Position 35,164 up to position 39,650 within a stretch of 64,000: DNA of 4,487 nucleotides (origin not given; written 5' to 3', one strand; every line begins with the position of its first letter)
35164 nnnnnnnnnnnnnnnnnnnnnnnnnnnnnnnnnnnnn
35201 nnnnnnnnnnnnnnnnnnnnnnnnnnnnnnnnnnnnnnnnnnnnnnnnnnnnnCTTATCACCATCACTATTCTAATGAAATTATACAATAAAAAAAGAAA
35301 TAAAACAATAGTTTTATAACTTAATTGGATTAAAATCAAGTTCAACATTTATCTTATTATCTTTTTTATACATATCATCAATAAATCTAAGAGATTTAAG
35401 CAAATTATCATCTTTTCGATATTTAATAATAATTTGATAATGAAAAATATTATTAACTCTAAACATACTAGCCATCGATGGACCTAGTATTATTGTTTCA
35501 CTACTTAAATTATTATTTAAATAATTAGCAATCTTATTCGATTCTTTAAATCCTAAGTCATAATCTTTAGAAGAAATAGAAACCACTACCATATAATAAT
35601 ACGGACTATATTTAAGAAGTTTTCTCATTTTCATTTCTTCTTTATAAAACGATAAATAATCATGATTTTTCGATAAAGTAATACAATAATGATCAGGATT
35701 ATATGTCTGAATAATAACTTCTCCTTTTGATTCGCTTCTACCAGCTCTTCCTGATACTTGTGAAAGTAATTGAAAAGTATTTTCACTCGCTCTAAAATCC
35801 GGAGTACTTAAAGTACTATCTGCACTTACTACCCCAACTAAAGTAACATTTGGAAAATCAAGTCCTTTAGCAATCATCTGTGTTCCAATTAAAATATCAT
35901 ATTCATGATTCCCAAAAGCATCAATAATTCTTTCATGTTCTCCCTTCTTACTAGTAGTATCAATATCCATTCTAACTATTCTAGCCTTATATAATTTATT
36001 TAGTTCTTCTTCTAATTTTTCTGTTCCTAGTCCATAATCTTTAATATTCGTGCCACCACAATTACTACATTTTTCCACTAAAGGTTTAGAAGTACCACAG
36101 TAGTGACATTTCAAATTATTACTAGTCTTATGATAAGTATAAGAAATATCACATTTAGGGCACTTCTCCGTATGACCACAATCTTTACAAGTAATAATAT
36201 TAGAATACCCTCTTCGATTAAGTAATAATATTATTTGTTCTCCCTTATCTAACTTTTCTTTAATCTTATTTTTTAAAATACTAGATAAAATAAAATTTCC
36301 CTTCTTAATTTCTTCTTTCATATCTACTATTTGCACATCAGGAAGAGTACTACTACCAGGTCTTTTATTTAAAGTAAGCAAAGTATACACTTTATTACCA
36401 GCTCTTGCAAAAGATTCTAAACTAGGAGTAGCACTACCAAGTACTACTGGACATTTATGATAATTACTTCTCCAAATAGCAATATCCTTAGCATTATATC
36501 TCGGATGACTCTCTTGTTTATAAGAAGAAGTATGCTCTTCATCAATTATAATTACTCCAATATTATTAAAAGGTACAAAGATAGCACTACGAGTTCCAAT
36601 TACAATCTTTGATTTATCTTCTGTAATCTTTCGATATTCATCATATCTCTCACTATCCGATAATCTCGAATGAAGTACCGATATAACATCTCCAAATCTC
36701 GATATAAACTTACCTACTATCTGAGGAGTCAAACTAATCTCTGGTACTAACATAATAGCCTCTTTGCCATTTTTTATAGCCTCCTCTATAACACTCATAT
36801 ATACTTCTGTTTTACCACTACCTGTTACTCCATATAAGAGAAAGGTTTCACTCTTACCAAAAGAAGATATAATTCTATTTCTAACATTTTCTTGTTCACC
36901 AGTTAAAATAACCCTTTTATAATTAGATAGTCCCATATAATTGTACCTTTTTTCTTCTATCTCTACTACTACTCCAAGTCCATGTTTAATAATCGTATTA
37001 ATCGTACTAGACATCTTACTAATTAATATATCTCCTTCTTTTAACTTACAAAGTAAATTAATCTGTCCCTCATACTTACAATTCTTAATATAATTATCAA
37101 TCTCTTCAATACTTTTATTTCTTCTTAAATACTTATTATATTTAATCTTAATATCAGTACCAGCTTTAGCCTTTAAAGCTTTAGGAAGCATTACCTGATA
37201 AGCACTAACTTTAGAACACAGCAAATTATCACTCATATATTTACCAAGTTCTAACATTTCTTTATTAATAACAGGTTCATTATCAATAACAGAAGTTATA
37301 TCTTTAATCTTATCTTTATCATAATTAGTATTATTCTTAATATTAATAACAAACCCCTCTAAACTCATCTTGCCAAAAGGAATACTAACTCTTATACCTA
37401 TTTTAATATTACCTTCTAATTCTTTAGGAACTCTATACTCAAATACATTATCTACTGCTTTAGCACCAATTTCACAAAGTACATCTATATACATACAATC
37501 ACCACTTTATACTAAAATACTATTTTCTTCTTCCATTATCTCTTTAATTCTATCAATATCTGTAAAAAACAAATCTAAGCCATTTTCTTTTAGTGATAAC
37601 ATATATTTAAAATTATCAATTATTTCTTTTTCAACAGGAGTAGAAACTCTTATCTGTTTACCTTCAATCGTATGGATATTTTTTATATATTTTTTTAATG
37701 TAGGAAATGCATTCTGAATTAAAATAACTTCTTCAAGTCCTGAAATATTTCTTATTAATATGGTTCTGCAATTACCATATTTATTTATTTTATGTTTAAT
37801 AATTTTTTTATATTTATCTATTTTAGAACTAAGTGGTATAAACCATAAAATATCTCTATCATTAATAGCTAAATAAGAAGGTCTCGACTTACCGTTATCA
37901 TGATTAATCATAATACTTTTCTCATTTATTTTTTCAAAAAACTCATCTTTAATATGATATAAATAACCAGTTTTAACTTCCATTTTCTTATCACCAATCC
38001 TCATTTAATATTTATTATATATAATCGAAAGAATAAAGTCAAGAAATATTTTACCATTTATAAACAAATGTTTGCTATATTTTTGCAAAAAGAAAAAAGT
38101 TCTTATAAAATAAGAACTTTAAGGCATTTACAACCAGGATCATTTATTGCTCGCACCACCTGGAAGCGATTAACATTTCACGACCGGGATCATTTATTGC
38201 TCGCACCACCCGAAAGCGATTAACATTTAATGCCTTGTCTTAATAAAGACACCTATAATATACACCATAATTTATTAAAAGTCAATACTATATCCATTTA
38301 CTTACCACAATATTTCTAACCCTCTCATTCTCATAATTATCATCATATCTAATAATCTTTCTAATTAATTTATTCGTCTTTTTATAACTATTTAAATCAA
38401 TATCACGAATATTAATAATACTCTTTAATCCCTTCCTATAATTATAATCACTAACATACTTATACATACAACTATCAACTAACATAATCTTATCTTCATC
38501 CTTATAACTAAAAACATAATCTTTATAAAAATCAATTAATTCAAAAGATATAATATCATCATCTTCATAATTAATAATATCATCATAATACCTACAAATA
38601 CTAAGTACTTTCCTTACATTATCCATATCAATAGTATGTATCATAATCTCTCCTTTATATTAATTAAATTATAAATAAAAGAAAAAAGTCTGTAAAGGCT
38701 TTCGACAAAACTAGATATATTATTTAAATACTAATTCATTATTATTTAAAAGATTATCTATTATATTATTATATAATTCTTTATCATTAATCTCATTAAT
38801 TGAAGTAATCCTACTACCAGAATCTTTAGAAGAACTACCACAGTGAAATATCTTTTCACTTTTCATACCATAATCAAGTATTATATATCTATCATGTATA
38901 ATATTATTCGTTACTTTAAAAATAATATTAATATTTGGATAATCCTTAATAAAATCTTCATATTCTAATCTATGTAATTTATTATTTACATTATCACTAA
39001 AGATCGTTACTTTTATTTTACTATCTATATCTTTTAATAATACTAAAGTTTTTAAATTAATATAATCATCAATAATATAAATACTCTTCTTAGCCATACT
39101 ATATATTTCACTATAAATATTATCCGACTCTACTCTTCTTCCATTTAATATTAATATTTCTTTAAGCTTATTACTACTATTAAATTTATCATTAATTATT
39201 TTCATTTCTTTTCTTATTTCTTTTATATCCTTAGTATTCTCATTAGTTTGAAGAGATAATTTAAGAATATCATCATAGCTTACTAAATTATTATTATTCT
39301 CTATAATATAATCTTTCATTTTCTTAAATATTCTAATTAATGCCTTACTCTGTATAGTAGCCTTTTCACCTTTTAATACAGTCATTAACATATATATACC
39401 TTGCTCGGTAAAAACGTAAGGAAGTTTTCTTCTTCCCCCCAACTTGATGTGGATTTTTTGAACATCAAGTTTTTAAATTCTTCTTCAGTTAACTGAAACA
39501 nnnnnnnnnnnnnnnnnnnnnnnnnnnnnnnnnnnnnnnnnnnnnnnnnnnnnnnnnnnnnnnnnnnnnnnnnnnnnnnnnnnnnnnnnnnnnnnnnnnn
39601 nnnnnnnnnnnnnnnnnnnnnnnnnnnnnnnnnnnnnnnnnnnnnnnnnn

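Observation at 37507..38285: Unannotated type III toxin-antitoxin locus: promoter, 2 x 50-nt structured RNA repeats, terminator, ToxN/AbiQ-like toxin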

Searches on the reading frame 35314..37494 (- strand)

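Call 46: search_protein_families(library=pfam, proteins=[window:35314-37494:-], max_evalue=0.00001)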
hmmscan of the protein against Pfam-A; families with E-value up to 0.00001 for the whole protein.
window:35314-37494:- (726 aa): 6 families
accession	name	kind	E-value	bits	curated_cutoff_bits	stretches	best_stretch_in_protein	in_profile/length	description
PF17764.6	PriA_3primeBD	-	4.5e-25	87.8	22.7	1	13-104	7-96/96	3'DNA-binding domain (3'BD)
PF00270.35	DEAD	-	7.7e-21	75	26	1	207-360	6-162/167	DEAD/DEAH box helicase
PF04851.21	ResIII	-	1e-17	65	22.5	1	199-358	6-163/164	Type III restriction enzyme, res subunit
PF18074.6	PriA_C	-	6.6e-17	62.5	26.9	1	631-723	1-95/95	Primosomal protein N C-terminal domain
PF00271.37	Helicase_C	-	2.1e-14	54.1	23.5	1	492-587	26-109/110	Helicase conserved C-terminal domain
PF18319.7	Zn_ribbon_PriA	-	1.4e-10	41.3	26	1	445-471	1-27/27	PriA DNA helicase Cys-rich region (CRR) domain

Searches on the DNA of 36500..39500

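Call 6: search_rna_families(source=window, start=36500, end=39500, threshold=evalue, max_evalue=10, show_alignments=3)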
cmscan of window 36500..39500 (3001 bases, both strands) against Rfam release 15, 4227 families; matches with E-value up to 10: 2.
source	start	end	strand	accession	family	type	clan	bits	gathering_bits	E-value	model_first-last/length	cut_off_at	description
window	36728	36750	-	RF03092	Ocean-VII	Gene; sRNA;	-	15.5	53.5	0.38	1-41/41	no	Ocean-VII RNA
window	38064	38107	+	RF02060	STnc410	Gene; sRNA;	-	15.5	50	3.7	1-158/158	no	Enterobacterial sRNA STnc410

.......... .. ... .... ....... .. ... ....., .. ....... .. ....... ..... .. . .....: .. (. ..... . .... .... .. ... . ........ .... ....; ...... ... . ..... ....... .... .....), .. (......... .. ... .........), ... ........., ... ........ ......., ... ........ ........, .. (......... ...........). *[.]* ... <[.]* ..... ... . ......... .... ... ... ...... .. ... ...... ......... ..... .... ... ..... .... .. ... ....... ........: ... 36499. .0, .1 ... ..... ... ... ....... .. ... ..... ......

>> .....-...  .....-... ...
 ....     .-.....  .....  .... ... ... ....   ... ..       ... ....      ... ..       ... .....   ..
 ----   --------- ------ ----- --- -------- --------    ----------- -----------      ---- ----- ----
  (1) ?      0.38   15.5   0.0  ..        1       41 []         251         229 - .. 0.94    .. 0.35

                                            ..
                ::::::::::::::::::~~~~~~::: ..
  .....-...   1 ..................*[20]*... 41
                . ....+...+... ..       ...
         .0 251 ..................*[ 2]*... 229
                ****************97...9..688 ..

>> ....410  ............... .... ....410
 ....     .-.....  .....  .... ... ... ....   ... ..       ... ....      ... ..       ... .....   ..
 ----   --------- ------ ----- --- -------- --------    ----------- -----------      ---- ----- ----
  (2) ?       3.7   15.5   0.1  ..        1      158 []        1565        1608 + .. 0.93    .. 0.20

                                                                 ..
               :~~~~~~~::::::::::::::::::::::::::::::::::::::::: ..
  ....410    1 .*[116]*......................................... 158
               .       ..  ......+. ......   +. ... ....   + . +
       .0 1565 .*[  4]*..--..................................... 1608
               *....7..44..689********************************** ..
